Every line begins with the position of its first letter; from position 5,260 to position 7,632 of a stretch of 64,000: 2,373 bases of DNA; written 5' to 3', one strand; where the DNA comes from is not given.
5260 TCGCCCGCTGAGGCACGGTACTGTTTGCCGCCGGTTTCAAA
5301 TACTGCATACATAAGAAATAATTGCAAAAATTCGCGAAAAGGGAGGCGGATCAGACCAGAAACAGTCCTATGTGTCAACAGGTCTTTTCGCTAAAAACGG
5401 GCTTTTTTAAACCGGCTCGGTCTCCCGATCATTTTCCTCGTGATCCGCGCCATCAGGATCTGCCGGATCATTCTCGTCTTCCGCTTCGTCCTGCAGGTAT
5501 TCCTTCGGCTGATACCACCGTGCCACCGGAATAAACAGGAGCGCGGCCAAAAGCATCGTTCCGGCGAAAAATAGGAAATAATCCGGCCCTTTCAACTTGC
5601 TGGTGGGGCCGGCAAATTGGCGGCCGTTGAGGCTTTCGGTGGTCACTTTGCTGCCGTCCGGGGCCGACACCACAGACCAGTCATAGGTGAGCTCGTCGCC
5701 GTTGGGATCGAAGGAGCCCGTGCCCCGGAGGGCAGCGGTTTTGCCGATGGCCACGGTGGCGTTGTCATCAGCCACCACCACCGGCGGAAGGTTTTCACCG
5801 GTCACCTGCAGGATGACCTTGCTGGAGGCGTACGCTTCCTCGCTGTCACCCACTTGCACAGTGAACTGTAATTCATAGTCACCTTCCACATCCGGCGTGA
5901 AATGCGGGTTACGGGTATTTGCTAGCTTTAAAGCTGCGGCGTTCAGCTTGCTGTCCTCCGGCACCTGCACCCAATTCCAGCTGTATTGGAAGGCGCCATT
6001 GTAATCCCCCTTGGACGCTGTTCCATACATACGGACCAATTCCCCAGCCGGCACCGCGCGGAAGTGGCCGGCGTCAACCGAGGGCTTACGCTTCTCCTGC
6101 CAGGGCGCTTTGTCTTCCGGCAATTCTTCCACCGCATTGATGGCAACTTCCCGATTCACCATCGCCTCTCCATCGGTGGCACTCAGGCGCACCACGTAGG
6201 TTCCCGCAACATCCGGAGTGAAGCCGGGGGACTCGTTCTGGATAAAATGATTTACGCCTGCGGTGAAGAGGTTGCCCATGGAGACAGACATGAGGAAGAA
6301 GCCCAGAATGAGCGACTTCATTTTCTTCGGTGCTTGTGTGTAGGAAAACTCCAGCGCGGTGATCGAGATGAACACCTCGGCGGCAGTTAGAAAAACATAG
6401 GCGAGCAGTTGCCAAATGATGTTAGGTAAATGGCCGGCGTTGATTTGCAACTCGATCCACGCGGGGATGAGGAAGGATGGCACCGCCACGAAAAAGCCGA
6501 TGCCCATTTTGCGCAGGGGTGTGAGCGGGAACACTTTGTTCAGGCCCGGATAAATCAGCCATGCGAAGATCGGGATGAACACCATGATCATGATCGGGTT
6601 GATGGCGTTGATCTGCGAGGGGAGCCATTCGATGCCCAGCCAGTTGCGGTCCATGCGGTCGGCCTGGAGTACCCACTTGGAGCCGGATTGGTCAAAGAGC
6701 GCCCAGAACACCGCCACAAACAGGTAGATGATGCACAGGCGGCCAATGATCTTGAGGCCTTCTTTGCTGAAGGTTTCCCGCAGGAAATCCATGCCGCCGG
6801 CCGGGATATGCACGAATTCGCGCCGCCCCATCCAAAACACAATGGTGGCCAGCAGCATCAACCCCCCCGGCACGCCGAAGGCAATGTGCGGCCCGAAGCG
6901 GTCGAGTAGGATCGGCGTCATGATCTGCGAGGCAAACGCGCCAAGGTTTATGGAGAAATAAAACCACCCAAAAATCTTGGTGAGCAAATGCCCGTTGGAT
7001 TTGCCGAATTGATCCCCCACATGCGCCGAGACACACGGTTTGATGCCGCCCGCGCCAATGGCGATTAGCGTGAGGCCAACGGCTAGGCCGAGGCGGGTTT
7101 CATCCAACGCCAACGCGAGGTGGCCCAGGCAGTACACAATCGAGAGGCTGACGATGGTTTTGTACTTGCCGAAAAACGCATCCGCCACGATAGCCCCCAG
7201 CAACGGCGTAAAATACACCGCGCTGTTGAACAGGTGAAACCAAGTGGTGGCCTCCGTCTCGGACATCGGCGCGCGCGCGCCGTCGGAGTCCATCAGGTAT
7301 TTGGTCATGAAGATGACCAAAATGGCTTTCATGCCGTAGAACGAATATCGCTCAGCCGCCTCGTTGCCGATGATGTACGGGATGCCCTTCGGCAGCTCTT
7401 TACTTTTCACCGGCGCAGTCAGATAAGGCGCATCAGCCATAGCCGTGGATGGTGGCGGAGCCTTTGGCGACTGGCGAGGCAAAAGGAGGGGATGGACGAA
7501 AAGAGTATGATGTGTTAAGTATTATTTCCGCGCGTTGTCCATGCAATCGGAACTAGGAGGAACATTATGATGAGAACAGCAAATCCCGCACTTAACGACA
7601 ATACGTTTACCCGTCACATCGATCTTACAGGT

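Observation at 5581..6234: Bacterial POT peptide transporter with ~218 aa of PKD/Ig-like repeats inserted between its last two TM helices, possibly as a split domain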

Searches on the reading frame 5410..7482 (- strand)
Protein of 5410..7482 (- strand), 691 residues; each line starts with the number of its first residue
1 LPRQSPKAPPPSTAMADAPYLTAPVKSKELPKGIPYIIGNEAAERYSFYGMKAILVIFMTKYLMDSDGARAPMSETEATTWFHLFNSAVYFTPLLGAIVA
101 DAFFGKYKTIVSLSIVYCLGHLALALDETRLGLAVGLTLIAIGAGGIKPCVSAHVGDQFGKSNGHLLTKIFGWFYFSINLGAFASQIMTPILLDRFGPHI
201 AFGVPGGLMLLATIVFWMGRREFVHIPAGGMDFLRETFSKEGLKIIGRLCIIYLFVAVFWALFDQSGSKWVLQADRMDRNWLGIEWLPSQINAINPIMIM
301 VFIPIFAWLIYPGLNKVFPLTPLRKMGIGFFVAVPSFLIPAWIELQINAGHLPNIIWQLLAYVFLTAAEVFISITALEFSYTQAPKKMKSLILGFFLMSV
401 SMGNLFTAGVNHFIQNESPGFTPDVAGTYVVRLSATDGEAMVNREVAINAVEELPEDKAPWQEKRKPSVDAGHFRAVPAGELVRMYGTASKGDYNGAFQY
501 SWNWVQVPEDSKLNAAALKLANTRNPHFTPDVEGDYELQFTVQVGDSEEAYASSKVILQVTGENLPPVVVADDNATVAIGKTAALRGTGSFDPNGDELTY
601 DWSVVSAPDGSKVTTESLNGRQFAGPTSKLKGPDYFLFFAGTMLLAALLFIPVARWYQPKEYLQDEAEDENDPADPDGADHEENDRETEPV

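Call 3: search_protein_families(library=pfam, proteins=[window:5410-7482:-], max_evalue=1)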
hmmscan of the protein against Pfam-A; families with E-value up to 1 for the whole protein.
window:5410-7482:- (691 aa): 10 families
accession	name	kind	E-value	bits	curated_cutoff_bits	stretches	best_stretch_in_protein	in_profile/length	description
PF00854.27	PTR2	-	3.2e-81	273.6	27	2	240-416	195-381/392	POT family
PF07690.21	MFS_1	-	9.8e-13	48.2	33.4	1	56-406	16-345/347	Major Facilitator Superfamily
PF22352.2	K319L-like_PKD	-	8.1e-12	45.4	27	2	480-557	11-81/84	K319L-like, PKD domain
PF18911.6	PKD_4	-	8.2e-08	32.6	27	1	564-614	1-48/85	PKD domain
PF02010.21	REJ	-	3.3e-06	26.4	25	1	498-608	14-132/452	REJ domain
PF17963.7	Big_9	-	9.7e-05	23.6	23.6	1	564-636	1-70/89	Bacterial Ig domain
PF17803.7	Cadherin_4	-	0.0018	19.2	25.1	1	556-619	3-66/71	Bacterial cadherin-like domain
PF21027.3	Sde0182_C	-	0.0022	19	27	1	585-608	4-27/83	Cellulose-binding protein Sde0182, C-terminal domain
PF00801.26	PKD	-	0.034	14.6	23.5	0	574-613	8-42/80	PKD domain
PF21462.3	PsaS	-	0.081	13.5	27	1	471-515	34-78/112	Ph 6 antigen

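Call 4: search_protein_families(library=ncbifam, proteins=[window:5410-7482:-], max_evalue=0.1)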
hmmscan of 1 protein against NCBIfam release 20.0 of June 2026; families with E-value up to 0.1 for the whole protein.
window:5410-7482:- (691 aa): 11 families
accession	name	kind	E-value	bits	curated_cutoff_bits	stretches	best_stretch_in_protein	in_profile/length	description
TIGR00926.1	2A1704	subfamily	2.5e-101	340.1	821.6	3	31-223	2-201/671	oligopeptide:H+ symporter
TIGR00924.1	yjdL_sub1_fam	subfamily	4.1e-49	167.9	130.2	2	31-228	9-200/475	oligopeptide:H+ symporter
NF007137.0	PRK09584.1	equivalog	1.7e-29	102.9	728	2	30-272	19-249/500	dipeptide/tripeptide permease DtpA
NF007575.0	PRK10207.1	equivalog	1.1e-19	70.6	856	2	23-256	5-229/489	dipeptide/tripeptide permease DtpB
NF012006.0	PRK15462.1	subfamily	4.7e-19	68.5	623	2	29-227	6-196/493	dipeptide permease DtpD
NF038112.1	myxo_dep_M36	subfamily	1.2e-17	62.5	1500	1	464-609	1187-1330/1604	myxosortase-dependent M36 family metallopeptidase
NF047638.1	throspo3_MtsC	equivalog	5.7e-07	28.8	350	0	517-556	347-391/428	cell-cell cohesion MYXO-CTERM protein MtsC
NF041321.1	Alpha-amyl_MalA_Halo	equivalog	5.2e-05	21.8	875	0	420-442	51-73/666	alpha-amylase MalA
NF038111.1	rhom_dep_M36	equivalog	9e-05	20.1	1700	1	563-609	1183-1229/1315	rhombosortase-dependent M36 family metallopeptidase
TIGR00880.1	2_A_01_02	superfamily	0.0035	17.5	131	1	93-218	11-136/141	multidrug resistance protein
NF012211.1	tand_rpt_95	domain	0.0089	16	90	0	527-572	51-96/98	tandem-95 repeat protein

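Call 5: find_homologous_proteins(query=window:5410-7482:-, max_evalue=1e-10)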
Query window:5410-7482:- (691 aa): 8000 proteins with E <= 1e-10 among 8000 candidates; the best 120 are listed.
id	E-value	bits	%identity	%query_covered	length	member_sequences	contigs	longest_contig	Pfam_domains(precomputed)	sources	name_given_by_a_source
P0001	0.0e+0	1540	99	98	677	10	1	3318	PF22352.3,PF00854.28,PF02010.22,PF07690.22,PF18911.7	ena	-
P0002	0.0e+0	1470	94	98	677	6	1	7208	PF22352.3,PF00854.28,PF07690.22,PF18911.7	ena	-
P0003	0.0e+0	1434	92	98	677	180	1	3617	PF22352.3,PF00854.28,PF02010.22,PF07690.22,PF18911.7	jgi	-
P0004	0.0e+0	1415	91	98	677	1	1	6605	PF22352.3,PF00854.28,PF02010.22,PF07690.22,PF18911.7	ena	-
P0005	0.0e+0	1413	90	98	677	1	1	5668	PF22352.3,PF00854.28,PF02010.22,PF07690.22,PF18911.7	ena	-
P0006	0.0e+0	1412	90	98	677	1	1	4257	PF22352.3,PF00854.28,PF02010.22,PF07690.22,PF18911.7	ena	-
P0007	0.0e+0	1411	90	98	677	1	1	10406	PF22352.3,PF00854.28,PF02010.22,PF07690.22,PF18911.7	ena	-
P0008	0.0e+0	1410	90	98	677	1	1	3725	PF22352.3,PF00854.28,PF02010.22,PF07690.22,PF18911.7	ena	-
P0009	0.0e+0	1410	90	98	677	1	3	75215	PF22352.3,PF00854.28,PF02010.22,PF07690.22,PF18911.7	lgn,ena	-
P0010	0.0e+0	1410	90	98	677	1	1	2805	PF22352.3,PF00854.28,PF02010.22,PF07690.22,PF18911.7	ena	-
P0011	0.0e+0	1410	90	98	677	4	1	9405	PF22352.3,PF00854.28,PF02010.22,PF07690.22,PF18911.7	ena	-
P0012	0.0e+0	1409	90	98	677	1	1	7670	PF22352.3,PF00854.28,PF02010.22,PF07690.22,PF18911.7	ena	-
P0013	0.0e+0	1409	90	98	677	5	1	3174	PF22352.3,PF00854.28,PF02010.22,PF07690.22,PF18911.7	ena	-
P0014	0.0e+0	1409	90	98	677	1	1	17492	PF22352.3,PF00854.28,PF02010.22,PF07690.22,PF18911.7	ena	-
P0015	0.0e+0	1408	90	98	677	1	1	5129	PF22352.3,PF00854.28,PF02010.22,PF07690.22,PF18911.7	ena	-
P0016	0.0e+0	1407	90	98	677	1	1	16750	PF22352.3,PF00854.28,PF02010.22,PF07690.22,PF18911.7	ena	-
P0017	0.0e+0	1404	90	98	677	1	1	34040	PF22352.3,PF00854.28,PF02010.22,PF07690.22,PF18911.7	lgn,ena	-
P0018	0.0e+0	1310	85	96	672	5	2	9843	PF22352.3,PF00854.28,PF17803.8,PF02010.22,PF07690.22,PF18911.7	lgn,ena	-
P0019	0.0e+0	1298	89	91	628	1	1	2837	PF22352.3,PF00854.28,PF02010.22,PF07690.22,PF18911.7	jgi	jgi:POT family proton-dependent oligopeptide transporter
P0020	0.0e+0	1296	84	97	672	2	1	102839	PF22352.3,PF00854.28,PF02010.22,PF07690.22,PF18911.7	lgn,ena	-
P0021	0.0e+0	1288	83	97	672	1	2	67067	PF22352.3,PF00854.28,PF02010.22,PF07690.22,PF18911.7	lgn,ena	-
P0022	0.0e+0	1259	82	95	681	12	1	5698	PF22352.3,PF00854.28,PF17963.8,PF02010.22,PF07690.22,PF18911.7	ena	-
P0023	0.0e+0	1246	81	95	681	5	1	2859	PF22352.3,PF00854.28,PF17963.8,PF02010.22,PF07690.22,PF18911.7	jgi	-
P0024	0.0e+0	1166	75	94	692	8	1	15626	PF22352.3,PF00854.28,PF02010.22,PF07690.22,PF18911.7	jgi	-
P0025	0.0e+0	1151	76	95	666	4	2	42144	PF22352.3,PF00854.28,PF02010.22,PF07690.22,PF18911.7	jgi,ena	-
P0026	0.0e+0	1151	73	96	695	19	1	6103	PF21027.4,PF22352.3,PF00854.28,PF02010.22,PF07690.22,PF18911.7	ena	-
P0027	0.0e+0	1136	74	95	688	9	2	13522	PF22352.3,PF00854.28,PF02010.22,PF07690.22,PF18911.7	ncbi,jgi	-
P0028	0.0e+0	1136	75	95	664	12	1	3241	PF22352.3,PF00854.28,PF17963.8,PF02010.22,PF07690.22,PF18911.7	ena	-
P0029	0.0e+0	1131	74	98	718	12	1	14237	PF22352.3,PF00854.28,PF02010.22,PF07690.22,PF18911.7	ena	-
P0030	0.0e+0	1128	74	96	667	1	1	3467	PF22352.3,PF00854.28,PF02010.22,PF07690.22,PF18911.7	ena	-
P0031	0.0e+0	1123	74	95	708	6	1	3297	PF22352.3,PF00854.28,PF02010.22,PF07690.22,PF18911.7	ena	-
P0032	0.0e+0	1121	74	95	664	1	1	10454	PF22352.3,PF00854.28,PF02010.22,PF07690.22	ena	-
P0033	0.0e+0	1120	74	95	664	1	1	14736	PF22352.3,PF00854.28,PF02010.22,PF07690.22,PF18911.7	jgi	jgi:POT family proton-dependent oligopeptide transporter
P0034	0.0e+0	1120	73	96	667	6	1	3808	PF22352.3,PF00854.28,PF02010.22,PF07690.22,PF18911.7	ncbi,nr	ncbi:MAG TPA: MFS transporter [Verrucomicrobia bacterium]|nr:MFS transporter [Verrucomicrobiota bact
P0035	0.0e+0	1120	74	95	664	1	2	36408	PF22352.3,PF00854.28,PF17963.8,PF02010.22,PF07690.22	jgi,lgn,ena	-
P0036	0.0e+0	1119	73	96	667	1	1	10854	PF22352.3,PF00854.28,PF02010.22,PF07690.22,PF18911.7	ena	-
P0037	0.0e+0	1118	73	96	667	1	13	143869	PF22352.3,PF00854.28,PF02010.22,PF07690.22,PF18911.7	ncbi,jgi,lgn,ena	-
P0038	0.0e+0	1117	73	96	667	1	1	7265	PF22352.3,PF00854.28,PF02010.22,PF07690.22,PF18911.7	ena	-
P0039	0.0e+0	1116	73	96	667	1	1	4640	PF22352.3,PF00854.28,PF02010.22,PF07690.22,PF18911.7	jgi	-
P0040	0.0e+0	1115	73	96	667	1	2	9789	PF22352.3,PF00854.28,PF02010.22,PF07690.22,PF18911.7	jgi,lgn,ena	jgi:POT family proton-dependent oligopeptide transporter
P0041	0.0e+0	1115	73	96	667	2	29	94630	PF22352.3,PF00854.28,PF02010.22,PF07690.22,PF18911.7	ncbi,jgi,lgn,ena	ncbi:MAG: POT-type proton-dependent oligopeptide transporter [Verrucomicrobiia bacterium]|jgi:POT fa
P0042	0.0e+0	1114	73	96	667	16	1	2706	PF22352.3,PF00854.28,PF02010.22,PF07690.22,PF18911.7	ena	-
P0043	0.0e+0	1113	72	96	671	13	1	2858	PF22352.3,PF00854.28,PF02010.22,PF07690.22,PF18911.7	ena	-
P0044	0.0e+0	1094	73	95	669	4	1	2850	PF22352.3,PF00854.28,PF07690.22,PF18911.7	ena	-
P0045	0.0e+0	1094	73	95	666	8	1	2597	PF22352.3,PF00854.28,PF07690.22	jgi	jgi:POT family proton-dependent oligopeptide transporter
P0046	0.0e+0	1094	97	71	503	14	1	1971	PF00854.28,PF07690.22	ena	-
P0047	0.0e+0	1090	76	89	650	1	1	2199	PF22352.3,PF00854.28,PF02010.22,PF07690.22,PF18911.7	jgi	jgi:POT family proton-dependent oligopeptide transporter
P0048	0.0e+0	1087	70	96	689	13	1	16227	PF22352.3,PF00854.28,PF07690.22,PF18911.7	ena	-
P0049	0.0e+0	1087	71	95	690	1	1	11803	PF22352.3,PF00854.28,PF02010.22,PF07690.22,PF18911.7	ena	-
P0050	0.0e+0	1084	71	95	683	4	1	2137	PF22352.3,PF00854.28,PF02010.22,PF07690.22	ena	-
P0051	0.0e+0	1072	99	69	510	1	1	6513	PF00854.28,PF07690.22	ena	-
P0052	0.0e+0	1070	71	95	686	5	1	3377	PF22352.3,PF00854.28,PF02010.22,PF07690.22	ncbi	-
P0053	0.0e+0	1066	70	95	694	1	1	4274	PF22352.3,PF00854.28,PF02010.22,PF07690.22,PF18911.7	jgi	-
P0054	0.0e+0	1064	71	95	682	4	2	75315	PF22352.3,PF00854.28,PF07690.22,PF18911.7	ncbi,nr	ncbi:MFS transporter [Verrucomicrobia bacterium]|nr:MFS transporter [Verrucomicrobiota bacterium] MD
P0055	0.0e+0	1061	87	76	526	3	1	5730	PF22352.3,PF00854.28,PF02010.22,PF18911.7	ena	-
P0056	0.0e+0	1057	71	95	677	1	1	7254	PF22352.3,PF00854.28,PF02010.22,PF07690.22,PF18911.7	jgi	-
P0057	0.0e+0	1054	70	95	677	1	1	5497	PF22352.3,PF00854.28,PF02010.22,PF07690.22,PF18911.7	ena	-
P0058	0.0e+0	1054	70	95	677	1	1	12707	PF22352.3,PF00854.28,PF02010.22,PF07690.22,PF18911.7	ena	-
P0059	0.0e+0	1051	69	95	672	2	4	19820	PF22352.3,PF00854.28,PF02010.22,PF07690.22,PF18911.7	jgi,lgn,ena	-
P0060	0.0e+0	1045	71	94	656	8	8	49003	PF22352.3,PF00854.28,PF07690.22,PF18911.7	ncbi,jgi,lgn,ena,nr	ncbi:MAG: POT family MFS transporter [Opitutae bacterium]|jgi:proton-dependent oligopeptide transpor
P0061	0.0e+0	1045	70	94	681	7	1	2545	PF22352.3,PF00854.28,PF07690.22,PF18911.7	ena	-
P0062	0.0e+0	1043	67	96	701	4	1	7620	PF22352.3,PF00854.28,PF07690.22,PF18911.7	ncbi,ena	-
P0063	0.0e+0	1040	70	95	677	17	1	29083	PF22352.3,PF00854.28,PF02010.22,PF07690.22,PF18911.7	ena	-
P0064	0.0e+0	1036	69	94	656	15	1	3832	PF22352.3,PF00854.28,PF07690.22,PF18911.7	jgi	-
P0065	0.0e+0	1035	70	94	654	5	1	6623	PF22352.3,PF00854.28,PF02010.22,PF07690.22,PF18911.7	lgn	-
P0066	0.0e+0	1034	69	95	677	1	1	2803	PF22352.3,PF00854.28,PF02010.22,PF07690.22,PF18911.7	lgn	-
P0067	0.0e+0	1033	69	95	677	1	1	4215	PF22352.3,PF00854.28,PF02010.22,PF07690.22,PF18911.7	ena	-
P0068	0.0e+0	1032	69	95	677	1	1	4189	PF22352.3,PF00854.28,PF02010.22,PF07690.22,PF18911.7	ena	-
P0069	0.0e+0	1031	69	95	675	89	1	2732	PF22352.3,PF00854.28,PF02010.22,PF07690.22,PF18911.7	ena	-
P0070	0.0e+0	1021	74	87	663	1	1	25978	PF22352.3,PF00854.28,PF17963.8,PF02010.22,PF07690.22,PF18911.7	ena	-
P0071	2.1e-295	1000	68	92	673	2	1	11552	PF22352.3,PF00854.28,PF07690.22,PF18911.7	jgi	jgi:POT family proton-dependent oligopeptide transporter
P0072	5.9e-295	998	68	94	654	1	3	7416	PF22352.3,PF00854.28,PF02010.22,PF07690.22,PF18911.7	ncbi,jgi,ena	-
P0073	2.4e-267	907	62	95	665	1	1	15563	PF22352.3,PF00801.27,PF00854.28,PF02010.22,PF07690.22,PF18911.7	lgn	-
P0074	1.7e-259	881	59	95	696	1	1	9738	PF22352.3,PF00854.28,PF07690.22,PF18911.7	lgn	-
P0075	1.1e-255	868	60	92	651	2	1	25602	PF22352.3,PF00854.28,PF02010.22,PF07690.22,PF18911.7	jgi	jgi:proton-dependent oligopeptide transporter, POT family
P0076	1.2e-252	858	60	95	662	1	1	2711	PF00854.28,PF07690.22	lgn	-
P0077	1.7e-252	858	58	94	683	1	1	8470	PF22352.3,PF00801.27,PF00854.28,PF07690.22,PF18911.7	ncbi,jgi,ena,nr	ncbi:MAG: MFS transporter [Myxococcales bacterium]|nr:MFS transporter [Myxococcales bacterium]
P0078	7.3e-251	852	59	96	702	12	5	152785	PF22352.3,PF00854.28,PF07690.22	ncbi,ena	-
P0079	4.2e-250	850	59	94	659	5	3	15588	PF22352.3,PF00854.28,PF07690.22,PF18911.7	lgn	-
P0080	2.1e-249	847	59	95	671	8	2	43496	PF22352.3,PF00854.28,PF17963.8,PF07690.22,PF18911.7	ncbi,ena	-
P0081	5.2e-249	846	71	76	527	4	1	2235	PF22352.3,PF00854.28,PF17963.8,PF02010.22,PF07690.22,PF18911.7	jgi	jgi:POT family proton-dependent oligopeptide transporter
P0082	1.4e-248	845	58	95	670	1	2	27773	PF22352.3,PF00854.28,PF07690.22,PF18911.7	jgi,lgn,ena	jgi:POT family proton-dependent oligopeptide transporter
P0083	3.5e-248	843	59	94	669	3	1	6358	PF00854.28,PF07690.22,PF18911.7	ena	-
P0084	3.6e-248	843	58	94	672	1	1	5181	PF22352.3,PF00854.28,PF07690.22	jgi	-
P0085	1.4e-246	838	59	96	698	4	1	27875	PF22352.3,PF00854.28,PF07690.22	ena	-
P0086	2.5e-246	837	58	94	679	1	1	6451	PF22352.3,PF00854.28,PF07690.22,PF18911.7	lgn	-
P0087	5.6e-246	836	57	95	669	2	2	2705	PF22352.3,PF00854.28,PF07690.22,PF18911.7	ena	-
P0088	1.5e-245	835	57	97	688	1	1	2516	PF22352.3,PF00854.28,PF17963.8,PF07690.22,PF18911.7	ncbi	ncbi:MAG: MFS transporter [Myxococcota bacterium]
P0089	1.9e-245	834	57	94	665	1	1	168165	PF22352.3,PF00854.28,PF07690.22,PF18911.7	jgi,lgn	jgi:POT family proton-dependent oligopeptide transporter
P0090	2.0e-245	834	56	96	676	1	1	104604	PF22352.3,PF00854.28,PF07690.22,PF18911.7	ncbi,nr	ncbi:MAG: POT family MFS transporter [Alphaproteobacteria bacterium]|nr:POT family MFS transporter [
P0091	2.4e-244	831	57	94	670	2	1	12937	PF22352.3,PF00854.28,PF07690.22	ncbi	ncbi:MAG: oligopeptide:H+ symporter [Pirellulaceae bacterium]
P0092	3.4e-244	830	58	94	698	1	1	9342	PF22352.3,PF00854.28,PF17963.8,PF07690.22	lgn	-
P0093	3.9e-244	830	58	94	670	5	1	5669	PF22352.3,PF00854.28,PF17963.8,PF07690.22,PF18911.7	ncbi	ncbi:MAG: oligopeptide:H+ symporter [Pirellulaceae bacterium]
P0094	2.2e-243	828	57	94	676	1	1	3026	PF00854.28,PF07690.22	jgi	jgi:POT family proton-dependent oligopeptide transporter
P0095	8.4e-243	826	58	96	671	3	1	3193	PF22352.3,PF00854.28,PF07690.22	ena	-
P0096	1.9e-241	821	57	96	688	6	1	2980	PF00854.28,PF07690.22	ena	-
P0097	6.0e-241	820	58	94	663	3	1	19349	PF22352.3,PF00854.28,PF07690.22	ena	-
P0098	7.1e-241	819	58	94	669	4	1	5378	PF00854.28,PF07690.22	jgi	-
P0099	1.3e-240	818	57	94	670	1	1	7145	PF22352.3,PF00854.28,PF07690.22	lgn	-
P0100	3.2e-240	817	57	94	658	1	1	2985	PF22352.3,PF00854.28,PF07690.22,PF18911.7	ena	-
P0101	4.2e-240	817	68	64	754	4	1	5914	PF22352.3,PF00801.27,PF00854.28,PF07690.22,PF18911.7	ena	-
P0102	5.7e-240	816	56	94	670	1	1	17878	PF22352.3,PF00854.28,PF07690.22,PF18911.7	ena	-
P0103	6.7e-240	816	56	96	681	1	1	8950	PF22352.3,PF00854.28,PF07690.22,PF18911.7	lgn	-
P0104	1.2e-239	815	56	94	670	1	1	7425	PF22352.3,PF00854.28,PF07690.22,PF18911.7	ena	-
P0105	3.7e-239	814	56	95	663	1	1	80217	PF22352.3,PF00854.28,PF07690.22,PF18911.7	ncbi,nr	ncbi:MAG: MFS transporter [Myxococcota bacterium]|nr:MFS transporter [Myxococcota bacterium]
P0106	4.8e-239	813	56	97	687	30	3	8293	PF00854.28,PF07690.22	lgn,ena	-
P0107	2.0e-238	811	57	95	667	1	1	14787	PF00854.28,PF07690.22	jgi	-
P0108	2.8e-238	811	68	64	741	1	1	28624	PF22352.3,PF00801.27,PF00854.28,PF07690.22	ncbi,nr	ncbi:MAG: MFS transporter [Myxococcota bacterium]|nr:MFS transporter [Myxococcota bacterium]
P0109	1.0e-236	806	56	94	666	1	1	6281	PF22352.3,PF00854.28,PF07690.22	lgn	-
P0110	2.4e-236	804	56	94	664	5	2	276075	PF22352.3,PF00854.28,PF07690.22,PF18911.7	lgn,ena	-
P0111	2.7e-236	804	56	94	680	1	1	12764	PF22352.3,PF00854.28,PF02010.22,PF07690.22,PF18911.7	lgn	-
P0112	8.9e-236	802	59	90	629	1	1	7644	PF22352.3,PF00854.28,PF07690.22,PF18911.7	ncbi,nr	ncbi:MAG: MFS transporter, partial [Planctomycetaceae bacterium]|nr:MFS transporter [Planctomycetace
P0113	3.4e-235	801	55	96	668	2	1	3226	PF22352.3,PF00854.28,PF02010.22,PF07690.22,PF18911.7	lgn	-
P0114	1.7e-233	795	54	97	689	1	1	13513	PF00854.28,PF02010.22,PF07690.22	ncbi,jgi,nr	ncbi:MAG: POT family MFS transporter [Oligoflexia bacterium]|nr:POT family MFS transporter [Oligofle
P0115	3.6e-233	794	54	94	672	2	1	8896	PF22352.3,PF00854.28,PF02010.22,PF07690.22,PF18911.7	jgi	-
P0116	2.5e-232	791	55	95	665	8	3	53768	PF22352.3,PF00854.28,PF07690.22,PF18911.7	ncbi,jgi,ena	-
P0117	3.0e-232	791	58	89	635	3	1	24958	PF22352.3,PF00854.28,PF02010.22,PF07690.22,PF18911.7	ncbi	ncbi:MAG: MFS transporter [Pirellulales bacterium]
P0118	2.6e-231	788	57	93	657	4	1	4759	PF00854.28,PF07690.22,PF18911.7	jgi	-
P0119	2.9e-231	788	56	92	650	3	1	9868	PF22352.3,PF00854.28,PF07690.22,PF18911.7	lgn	-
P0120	5.9e-231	787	55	94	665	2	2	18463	PF22352.3,PF00801.27,PF00854.28,PF07690.22,PF18911.7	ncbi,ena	-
